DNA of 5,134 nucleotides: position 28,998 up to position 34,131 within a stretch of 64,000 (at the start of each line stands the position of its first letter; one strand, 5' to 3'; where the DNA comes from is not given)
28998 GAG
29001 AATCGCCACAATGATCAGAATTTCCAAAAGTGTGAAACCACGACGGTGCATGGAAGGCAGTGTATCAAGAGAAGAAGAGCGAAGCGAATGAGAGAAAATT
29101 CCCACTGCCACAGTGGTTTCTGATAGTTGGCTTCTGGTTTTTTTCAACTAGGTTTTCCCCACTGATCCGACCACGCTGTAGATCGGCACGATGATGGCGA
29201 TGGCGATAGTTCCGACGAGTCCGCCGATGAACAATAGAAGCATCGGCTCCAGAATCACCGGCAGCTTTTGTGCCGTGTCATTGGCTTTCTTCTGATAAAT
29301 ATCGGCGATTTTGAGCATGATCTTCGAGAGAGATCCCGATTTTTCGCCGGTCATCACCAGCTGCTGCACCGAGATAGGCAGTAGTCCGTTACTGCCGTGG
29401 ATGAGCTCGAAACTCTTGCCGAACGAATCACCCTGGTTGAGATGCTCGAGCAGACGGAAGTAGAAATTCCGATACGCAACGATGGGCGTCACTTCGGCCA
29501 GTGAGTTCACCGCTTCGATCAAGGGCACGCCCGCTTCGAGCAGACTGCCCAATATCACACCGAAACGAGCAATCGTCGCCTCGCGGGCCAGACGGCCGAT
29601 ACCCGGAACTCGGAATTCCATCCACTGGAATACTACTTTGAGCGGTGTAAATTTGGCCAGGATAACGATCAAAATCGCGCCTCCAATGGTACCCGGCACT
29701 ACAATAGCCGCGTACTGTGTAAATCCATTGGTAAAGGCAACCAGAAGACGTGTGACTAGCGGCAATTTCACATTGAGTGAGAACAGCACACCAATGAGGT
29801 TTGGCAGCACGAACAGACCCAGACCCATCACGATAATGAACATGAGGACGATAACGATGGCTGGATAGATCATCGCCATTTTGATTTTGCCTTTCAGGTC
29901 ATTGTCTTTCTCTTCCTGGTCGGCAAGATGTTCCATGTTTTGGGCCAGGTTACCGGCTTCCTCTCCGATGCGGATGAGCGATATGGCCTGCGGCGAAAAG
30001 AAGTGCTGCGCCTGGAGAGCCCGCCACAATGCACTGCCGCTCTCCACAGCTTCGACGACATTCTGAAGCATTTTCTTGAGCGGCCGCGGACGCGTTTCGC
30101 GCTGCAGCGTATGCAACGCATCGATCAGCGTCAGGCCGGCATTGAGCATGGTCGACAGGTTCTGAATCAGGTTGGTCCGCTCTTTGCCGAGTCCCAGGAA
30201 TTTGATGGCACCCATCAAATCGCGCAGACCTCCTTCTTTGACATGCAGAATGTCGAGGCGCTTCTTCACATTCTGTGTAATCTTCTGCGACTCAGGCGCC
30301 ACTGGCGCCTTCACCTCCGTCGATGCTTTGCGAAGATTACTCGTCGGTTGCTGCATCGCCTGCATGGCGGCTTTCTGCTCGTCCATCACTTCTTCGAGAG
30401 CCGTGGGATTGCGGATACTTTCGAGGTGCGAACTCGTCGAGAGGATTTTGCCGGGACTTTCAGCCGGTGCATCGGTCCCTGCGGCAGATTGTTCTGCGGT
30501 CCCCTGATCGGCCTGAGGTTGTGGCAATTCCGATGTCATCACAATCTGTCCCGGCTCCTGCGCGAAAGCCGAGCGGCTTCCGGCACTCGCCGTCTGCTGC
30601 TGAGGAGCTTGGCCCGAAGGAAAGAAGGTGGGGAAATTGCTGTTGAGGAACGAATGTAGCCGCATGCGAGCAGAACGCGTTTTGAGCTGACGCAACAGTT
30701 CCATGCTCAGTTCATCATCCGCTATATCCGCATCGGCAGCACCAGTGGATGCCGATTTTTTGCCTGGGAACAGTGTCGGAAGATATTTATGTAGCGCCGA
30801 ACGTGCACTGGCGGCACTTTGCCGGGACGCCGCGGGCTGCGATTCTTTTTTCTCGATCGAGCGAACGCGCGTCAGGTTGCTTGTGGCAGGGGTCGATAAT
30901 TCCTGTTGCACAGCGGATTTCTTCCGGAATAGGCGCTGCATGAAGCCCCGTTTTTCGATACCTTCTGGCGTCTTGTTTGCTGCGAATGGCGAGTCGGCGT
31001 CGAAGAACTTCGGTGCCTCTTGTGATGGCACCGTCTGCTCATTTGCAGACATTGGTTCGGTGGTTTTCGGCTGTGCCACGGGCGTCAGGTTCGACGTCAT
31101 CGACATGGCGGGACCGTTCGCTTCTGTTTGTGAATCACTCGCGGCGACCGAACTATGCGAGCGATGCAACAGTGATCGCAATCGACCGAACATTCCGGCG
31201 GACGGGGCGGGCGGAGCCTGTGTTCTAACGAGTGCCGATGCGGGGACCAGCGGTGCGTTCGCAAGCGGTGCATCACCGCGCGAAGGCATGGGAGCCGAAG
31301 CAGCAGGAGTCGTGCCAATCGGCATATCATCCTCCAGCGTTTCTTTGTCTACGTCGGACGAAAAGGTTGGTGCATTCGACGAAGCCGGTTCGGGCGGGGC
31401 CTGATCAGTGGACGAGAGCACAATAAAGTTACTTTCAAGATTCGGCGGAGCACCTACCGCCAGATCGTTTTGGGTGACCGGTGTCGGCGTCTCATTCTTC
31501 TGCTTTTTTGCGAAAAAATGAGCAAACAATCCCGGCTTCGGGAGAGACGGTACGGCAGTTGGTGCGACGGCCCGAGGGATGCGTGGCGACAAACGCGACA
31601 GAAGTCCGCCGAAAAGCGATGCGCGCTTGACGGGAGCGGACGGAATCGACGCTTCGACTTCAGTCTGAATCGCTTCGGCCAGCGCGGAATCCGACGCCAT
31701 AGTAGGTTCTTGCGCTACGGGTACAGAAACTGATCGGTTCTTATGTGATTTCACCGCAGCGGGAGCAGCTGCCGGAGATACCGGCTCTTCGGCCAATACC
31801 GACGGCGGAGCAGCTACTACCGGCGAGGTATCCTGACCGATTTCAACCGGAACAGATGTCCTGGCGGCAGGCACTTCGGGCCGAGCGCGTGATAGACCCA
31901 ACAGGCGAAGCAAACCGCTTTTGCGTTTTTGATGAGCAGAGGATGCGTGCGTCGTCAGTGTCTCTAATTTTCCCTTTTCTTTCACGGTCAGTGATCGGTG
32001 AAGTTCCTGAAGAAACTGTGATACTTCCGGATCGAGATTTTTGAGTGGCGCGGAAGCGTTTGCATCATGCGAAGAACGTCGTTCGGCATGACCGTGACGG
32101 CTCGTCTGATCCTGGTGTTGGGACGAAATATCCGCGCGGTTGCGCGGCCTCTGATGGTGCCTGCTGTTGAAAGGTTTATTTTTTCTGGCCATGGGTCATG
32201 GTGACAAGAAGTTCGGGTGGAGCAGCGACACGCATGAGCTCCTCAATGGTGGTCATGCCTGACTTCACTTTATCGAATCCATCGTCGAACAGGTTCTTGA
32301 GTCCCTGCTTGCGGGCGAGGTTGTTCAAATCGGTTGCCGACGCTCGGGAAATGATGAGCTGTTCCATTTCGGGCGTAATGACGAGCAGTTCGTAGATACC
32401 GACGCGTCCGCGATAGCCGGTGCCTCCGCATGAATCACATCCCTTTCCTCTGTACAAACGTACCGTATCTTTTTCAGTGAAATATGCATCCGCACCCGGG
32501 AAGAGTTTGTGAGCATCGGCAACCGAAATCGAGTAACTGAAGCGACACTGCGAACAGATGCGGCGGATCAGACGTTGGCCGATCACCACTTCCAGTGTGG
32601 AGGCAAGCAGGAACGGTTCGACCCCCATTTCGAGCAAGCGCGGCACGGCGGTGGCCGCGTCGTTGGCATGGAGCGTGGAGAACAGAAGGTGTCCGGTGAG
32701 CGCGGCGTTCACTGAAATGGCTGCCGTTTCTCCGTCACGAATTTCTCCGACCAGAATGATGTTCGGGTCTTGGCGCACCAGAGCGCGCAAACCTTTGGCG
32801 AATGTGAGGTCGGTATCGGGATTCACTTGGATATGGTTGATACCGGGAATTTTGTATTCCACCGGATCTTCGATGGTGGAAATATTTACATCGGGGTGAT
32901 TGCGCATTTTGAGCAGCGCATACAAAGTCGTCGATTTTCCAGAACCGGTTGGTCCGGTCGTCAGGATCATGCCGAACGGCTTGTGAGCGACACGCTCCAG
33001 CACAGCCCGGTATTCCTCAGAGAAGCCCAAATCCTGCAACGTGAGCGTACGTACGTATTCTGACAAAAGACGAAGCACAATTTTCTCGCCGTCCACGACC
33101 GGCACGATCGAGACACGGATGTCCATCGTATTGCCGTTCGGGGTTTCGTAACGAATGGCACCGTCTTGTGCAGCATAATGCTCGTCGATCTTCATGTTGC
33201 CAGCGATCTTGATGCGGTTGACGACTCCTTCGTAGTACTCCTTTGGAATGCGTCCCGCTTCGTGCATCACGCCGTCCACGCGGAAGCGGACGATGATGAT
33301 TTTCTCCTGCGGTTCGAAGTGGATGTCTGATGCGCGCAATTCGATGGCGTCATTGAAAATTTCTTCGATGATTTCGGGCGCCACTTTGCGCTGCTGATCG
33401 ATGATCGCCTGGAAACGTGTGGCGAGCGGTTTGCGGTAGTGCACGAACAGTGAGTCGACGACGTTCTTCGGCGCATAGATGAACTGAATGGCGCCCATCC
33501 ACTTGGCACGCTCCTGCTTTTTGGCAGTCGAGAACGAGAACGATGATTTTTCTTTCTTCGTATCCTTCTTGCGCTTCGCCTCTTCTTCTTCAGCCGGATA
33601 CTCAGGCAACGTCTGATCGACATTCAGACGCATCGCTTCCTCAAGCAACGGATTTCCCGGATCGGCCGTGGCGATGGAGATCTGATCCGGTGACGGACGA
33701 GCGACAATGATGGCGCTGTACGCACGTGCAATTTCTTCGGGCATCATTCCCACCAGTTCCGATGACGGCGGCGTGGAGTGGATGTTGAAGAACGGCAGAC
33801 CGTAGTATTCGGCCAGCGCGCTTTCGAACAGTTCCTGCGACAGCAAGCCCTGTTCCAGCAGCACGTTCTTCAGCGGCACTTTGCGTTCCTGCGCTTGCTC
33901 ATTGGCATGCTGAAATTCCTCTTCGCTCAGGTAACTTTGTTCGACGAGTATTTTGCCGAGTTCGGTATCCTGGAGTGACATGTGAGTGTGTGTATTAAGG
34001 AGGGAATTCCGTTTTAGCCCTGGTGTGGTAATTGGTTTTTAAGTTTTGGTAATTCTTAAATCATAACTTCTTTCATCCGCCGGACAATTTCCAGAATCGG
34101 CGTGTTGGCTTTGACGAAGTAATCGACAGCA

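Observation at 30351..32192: PilC platform protein carrying a ~610-aa low-complexity N-terminal arm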

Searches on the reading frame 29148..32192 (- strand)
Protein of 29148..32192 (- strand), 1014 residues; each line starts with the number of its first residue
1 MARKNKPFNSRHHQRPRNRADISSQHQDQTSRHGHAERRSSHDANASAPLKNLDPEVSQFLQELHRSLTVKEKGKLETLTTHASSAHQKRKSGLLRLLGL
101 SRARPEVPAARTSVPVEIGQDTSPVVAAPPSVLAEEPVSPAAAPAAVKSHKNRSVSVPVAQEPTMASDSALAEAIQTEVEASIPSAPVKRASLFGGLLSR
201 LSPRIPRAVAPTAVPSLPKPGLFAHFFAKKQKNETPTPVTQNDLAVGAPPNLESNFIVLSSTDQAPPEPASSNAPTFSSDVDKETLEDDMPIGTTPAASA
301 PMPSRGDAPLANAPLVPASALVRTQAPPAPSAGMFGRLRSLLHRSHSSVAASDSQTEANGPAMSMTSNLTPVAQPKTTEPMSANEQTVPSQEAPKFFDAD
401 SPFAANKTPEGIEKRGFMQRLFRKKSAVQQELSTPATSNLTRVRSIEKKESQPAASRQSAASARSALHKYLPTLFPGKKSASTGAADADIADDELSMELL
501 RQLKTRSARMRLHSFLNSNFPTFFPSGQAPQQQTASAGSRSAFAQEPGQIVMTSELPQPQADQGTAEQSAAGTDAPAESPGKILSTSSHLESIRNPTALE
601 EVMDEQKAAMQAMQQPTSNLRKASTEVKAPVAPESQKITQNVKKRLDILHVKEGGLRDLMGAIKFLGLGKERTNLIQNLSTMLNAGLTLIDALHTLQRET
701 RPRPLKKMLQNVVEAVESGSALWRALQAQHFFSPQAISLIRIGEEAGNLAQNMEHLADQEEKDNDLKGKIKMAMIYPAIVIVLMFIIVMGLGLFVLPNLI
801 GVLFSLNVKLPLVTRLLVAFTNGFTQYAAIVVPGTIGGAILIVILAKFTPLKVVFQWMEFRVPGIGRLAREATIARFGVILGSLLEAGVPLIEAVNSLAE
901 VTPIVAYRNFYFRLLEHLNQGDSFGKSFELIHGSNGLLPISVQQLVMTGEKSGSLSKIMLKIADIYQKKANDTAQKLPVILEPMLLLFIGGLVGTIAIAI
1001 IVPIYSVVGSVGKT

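Call 3: search_protein_families(library=pfam, proteins=[window:29148-32192:-], max_evalue=0.01)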
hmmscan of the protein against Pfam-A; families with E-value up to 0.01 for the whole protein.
window:29148-32192:- (1014 aa): 1 family
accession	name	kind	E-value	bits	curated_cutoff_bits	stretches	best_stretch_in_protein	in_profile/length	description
PF00482.28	T2SSF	-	2.3e-49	167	25.2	2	676-797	2-125/125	Type II secretion system (T2SS), protein F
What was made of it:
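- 29148..32192 (-): Complete pilC ORF, 1014 aa plus stop. Call 3: T2SSF x2.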

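Call 6: find_encoding_contigs(protein=window:29148-32192:-, flank=10000, max_places=6)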
Protein window:29148-32192:- (1014 aa): 1 contig read that carries it; 1 place shown.
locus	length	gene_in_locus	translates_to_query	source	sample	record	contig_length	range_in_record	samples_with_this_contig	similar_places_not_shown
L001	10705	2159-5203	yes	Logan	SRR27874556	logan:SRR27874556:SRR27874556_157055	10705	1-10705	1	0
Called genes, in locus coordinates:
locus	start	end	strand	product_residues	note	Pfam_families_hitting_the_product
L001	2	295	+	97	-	?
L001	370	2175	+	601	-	PF05157:MshEN (weak), PF00437:T2SSE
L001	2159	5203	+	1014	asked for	PF00482:T2SSF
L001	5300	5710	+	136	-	PF07963:N_methyl (weak)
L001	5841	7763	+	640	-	-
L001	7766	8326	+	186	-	-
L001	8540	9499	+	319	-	PF07963:N_methyl, PF07596:SBP_bac_10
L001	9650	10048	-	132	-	-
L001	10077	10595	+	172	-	-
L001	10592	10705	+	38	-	?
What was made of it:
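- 29148..32192 (-): Call 6: the gene was called at full length on an identical Logan contig.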

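Call 52: predict_structure(alignment_id=A2)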
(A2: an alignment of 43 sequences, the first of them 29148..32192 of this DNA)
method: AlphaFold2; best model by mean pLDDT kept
length: 1014 residues; sequences in the alignment: 43
mean_pLDDT: 57.2   pTM: 0.43
mean pLDDT of the five models: 57.2, 56.5, 56.1, 54.2, 50.4
residues with pLDDT >= 90: 49; 70-90: 295; 50-70: 88; < 50: 582
segments of 3 or more residues with pLDDT < 50: 1-3, 7-21, 23-52, 69-90, 92-96, 98-127, 137-139, 141-210, 212-217, 219-228, 231-247, 251-263, 271-329, 331-432, 434-470, 472-558, 563-575, 577-598, 613-625, 633-649
pLDDT, mean of each block of 10 residues (from residue 1): 42 45 45 44 40 67 63 42 37 47 42 40 49 51 40 39 40 39 42 38 43 47 46 45 44 39 49 38 41 45 42 43 41 39 43 41 41 44 43 41 40 37 38 47 42 40 40 44 41 43 41 33 36 45 43 44 47 47 39 44 57 46 46 41 40 72 78 85 80 91 90 83 82 74 66 68 75 79 81 83 81 82 86 88 90 89 85 84 81 90 90 94 88 83 87 86 85 82 84 80 69 51
secondary structure, 60 per line:
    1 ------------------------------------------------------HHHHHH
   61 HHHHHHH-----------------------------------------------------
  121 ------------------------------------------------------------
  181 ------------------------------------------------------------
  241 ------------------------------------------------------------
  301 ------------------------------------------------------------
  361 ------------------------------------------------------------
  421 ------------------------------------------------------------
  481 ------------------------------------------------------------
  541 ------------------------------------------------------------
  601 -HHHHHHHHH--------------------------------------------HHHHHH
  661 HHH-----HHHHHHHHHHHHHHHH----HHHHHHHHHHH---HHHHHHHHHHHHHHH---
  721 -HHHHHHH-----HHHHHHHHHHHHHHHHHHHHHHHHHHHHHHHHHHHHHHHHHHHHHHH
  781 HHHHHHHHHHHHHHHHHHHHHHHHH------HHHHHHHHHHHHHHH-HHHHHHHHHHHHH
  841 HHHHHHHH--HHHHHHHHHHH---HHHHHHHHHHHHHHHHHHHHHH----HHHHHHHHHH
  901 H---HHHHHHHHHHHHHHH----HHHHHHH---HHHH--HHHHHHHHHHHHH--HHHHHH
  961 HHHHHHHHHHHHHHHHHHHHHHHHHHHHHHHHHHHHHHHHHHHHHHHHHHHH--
elements in order (helices of 4 or more, strands of 3 or more residues): H55-67 H602-610 H655-663 H669-684 H689-699 H703-717 H722-728 H734-805 H812-826 H828-848 H851-861 H865-886 H891-901 H905-919 H924-930 H934-937 H940-952 H955-1012
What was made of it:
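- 30285..32192 (-): N-terminal arm, residues 1-636: predicted disordered, cytoplasmic, lineage-specific. Call 52: pLDDT <50 except helices 55-67 and 602-610.
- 29151..30284 (-): Canonical PilC/GspF platform module, residues 637-1014. AF2 pLDDT 70-94 (call 52).
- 31971..32036 (-): Class-B motif / helix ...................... (residues 53-74). The only confident arm helix in AF2 (55-67, call 52).
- On PilC/GspF platform proteins (T2SSF, PF00482): Long AF2 helices 734-805, 812-848 and 955-1012 with pLDDT 70-94 (call 52).
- AF2 pLDDT is below 50 for residues 1-650 except helices 55-67 and 602-610 (call 52). AF2 does not fold the five basic-hydrophobic motifs of the window protein (call 52).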

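Call 55: search_solved_structures(query=window:29148-32192:-, max_evalue=0.001)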
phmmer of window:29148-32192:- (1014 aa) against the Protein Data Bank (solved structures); distinct sequences matched with E-value up to 0.001: 4.
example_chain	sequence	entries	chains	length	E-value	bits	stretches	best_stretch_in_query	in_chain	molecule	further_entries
3jc8_Ca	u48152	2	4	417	5.6e-34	120.8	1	669-1011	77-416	Type 4 fimbrial assembly protein PilC | PilC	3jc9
2whn_A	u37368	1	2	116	5.3e-14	54.7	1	675-772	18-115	PILUS ASSEMBLY PROTEIN PILC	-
2vma_A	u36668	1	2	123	0.00015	23.4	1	675-774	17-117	GENERAL SECRETION PATHWAY PROTEIN F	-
2vmb_A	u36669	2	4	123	0.00025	22.7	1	675-773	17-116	GENERAL SECRETION PATHWAY PROTEIN F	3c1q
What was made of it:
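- On PilC/GspF platform proteins (T2SSF, PF00482): 3jc8 PilC residues 77-416 align to residues 669-1011, E 5.6e-34 (call 55).
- Checked: M. xanthus PilC (3jc8, 417 aa) residues 77-416 align to residues 669-1011, so a canonical N-terminus would fall near residue 593 (call 55).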

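Call 67: search_protein_families(library=ncbifam, proteins=[window:29148-32192:-], max_evalue=0.01)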
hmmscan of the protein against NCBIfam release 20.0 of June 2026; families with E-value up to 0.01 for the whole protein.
window:29148-32192:- (1014 aa): 6 families
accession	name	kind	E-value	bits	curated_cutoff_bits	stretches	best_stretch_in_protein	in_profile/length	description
TIGR02120.1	GspF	equivalog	1.1e-64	219.1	424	1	670-1007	63-397/401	type II secretion system inner membrane protein GspF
NF007861.0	PRK10573.1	equivalog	1.3e-59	202.3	401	1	670-1007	59-394/401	protein transport protein HofC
NF052607.1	T4PiliAsmPilCThrm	equivalog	3.2e-53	181.3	700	1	644-1011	35-404/406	type IV pilus assembly protein PilC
NF052606.1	T4PiliAsmPilCMyx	equivalog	1.8e-43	149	700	1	671-1011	81-418/419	type IV pilus assembly protein PilC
NF041012.2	T4P_ComGB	equivalog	4.9e-39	134.6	240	1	670-1008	1-331/332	competence type IV pilus assembly protein ComGB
NF047826.1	T3SSXpsF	equivalog_domain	2.6e-37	128.6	650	1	669-1012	65-405/405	type II secretion system protein XpsF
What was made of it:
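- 30285..32192 (-): Calls 3, 67: no domain.
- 29151..30284 (-): Calls 3, 55, 67.
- On PilC/GspF platform proteins (T2SSF, PF00482): TIGR02120 GspF positions 63-397 of 401, E 1e-64 (call 67). 1014 aa. About 593 residues precede the position of a canonical N-terminus (calls 55, 67).
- On NCBIfam equivalogs (GspF, HofC, PilC-Thermus, PilC-Myxococcus, ComGB): 219 against 424, 202 against 401, 181 against 700, 149 against 700, 135 against 240 bits (call 67).
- Closest known: Canonical PilC/GspF/ComGB platform proteins. Different: This one has about 590-636 extra N-terminal residues with no counterpart in any solved structure or curated family (calls 55, 67). All equivalog cut-offs are missed (call 67), so it is a divergent family member, not an equivalog.
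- No domain is found (calls 3, 67). Basal Peribacteria and all characterised bacteria manage with a ~400-aa PilC (calls 55, 67). No known nucleic-acid-binding domain is found (calls 3, 67).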

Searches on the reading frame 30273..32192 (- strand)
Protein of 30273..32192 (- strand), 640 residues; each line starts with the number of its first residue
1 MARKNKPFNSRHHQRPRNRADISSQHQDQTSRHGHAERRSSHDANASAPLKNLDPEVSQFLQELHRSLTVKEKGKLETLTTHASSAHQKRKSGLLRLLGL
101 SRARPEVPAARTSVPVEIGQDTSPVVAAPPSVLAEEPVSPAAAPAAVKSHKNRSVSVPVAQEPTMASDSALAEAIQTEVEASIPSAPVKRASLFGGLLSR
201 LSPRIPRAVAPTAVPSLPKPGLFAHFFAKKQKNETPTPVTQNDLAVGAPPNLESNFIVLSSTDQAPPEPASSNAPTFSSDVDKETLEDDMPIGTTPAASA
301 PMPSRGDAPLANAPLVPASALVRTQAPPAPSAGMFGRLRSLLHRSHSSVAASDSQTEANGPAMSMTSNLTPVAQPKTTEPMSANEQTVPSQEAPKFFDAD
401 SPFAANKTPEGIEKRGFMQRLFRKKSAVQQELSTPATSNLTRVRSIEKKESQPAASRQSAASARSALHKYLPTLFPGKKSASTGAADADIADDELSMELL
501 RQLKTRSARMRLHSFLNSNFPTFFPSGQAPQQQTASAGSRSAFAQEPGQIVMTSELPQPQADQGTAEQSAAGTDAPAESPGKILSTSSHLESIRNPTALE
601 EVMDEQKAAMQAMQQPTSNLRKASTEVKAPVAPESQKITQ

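Call 5: find_homologous_proteins(query=window:30351-32192:-, max_evalue=0.001)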
Query window:30351-32192:- (614 aa): 1 proteins with E <= 0.001 among 8000 candidates.
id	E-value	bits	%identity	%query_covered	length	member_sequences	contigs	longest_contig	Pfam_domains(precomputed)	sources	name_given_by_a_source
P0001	0.0e+0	1285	100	100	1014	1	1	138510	PF00482.29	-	-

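Call 64: search_protein_representatives(protein=window:30273-32192:-)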
Query: 640 residues. Proteins with E-value up to 0.001 (for the whole library): 1; up to 1e-10: 1; up to 1e-30: 1. The best 1 are listed.
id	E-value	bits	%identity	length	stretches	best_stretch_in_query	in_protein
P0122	3.8e-51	191.2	40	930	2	380-639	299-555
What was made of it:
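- Outside the sub-clade the arm finds no homologue among 5.8 billion or 1.84 billion sequences (calls 5, 64).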

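Call 67: search_protein_families(library=ncbifam, proteins=[window:30273-32192:-], max_evalue=0.01)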
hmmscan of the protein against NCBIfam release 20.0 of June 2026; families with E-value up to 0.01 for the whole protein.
window:30273-32192:- (640 aa): 0 families

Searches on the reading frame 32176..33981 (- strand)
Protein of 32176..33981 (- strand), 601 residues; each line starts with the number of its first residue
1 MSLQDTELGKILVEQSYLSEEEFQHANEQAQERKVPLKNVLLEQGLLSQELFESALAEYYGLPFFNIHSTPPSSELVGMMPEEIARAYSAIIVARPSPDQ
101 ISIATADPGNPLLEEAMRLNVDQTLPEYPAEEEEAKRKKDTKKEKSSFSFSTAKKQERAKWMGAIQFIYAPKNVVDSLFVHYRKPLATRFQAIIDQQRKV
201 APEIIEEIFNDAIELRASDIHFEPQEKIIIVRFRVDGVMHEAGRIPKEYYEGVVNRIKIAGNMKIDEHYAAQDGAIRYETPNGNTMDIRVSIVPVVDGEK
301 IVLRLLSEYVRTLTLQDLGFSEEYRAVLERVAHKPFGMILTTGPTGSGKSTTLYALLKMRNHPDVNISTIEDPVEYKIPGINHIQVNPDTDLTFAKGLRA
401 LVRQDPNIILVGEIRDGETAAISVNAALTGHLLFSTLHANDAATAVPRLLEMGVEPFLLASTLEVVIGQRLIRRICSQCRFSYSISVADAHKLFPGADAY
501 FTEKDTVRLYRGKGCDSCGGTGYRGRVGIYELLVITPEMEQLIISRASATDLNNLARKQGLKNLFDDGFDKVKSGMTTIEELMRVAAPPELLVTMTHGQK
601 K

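Call 3: search_protein_families(library=pfam, proteins=[window:32176-33981:-], max_evalue=0.01)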
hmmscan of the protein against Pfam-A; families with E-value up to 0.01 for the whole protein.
window:32176-33981:- (601 aa): 3 families
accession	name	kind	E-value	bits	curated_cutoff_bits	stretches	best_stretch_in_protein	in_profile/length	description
PF00437.27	T2SSE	-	2.3e-121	405.4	24.9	1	201-584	8-370/370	Type II/IV secretion system protein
PF05157.20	MshEN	-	1.3e-07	31.9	23.1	1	60-124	1-65/90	MshEN domain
PF13555.12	AAA_29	-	0.0032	17.6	27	1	333-356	19-42/61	P-loop containing region of AAA domain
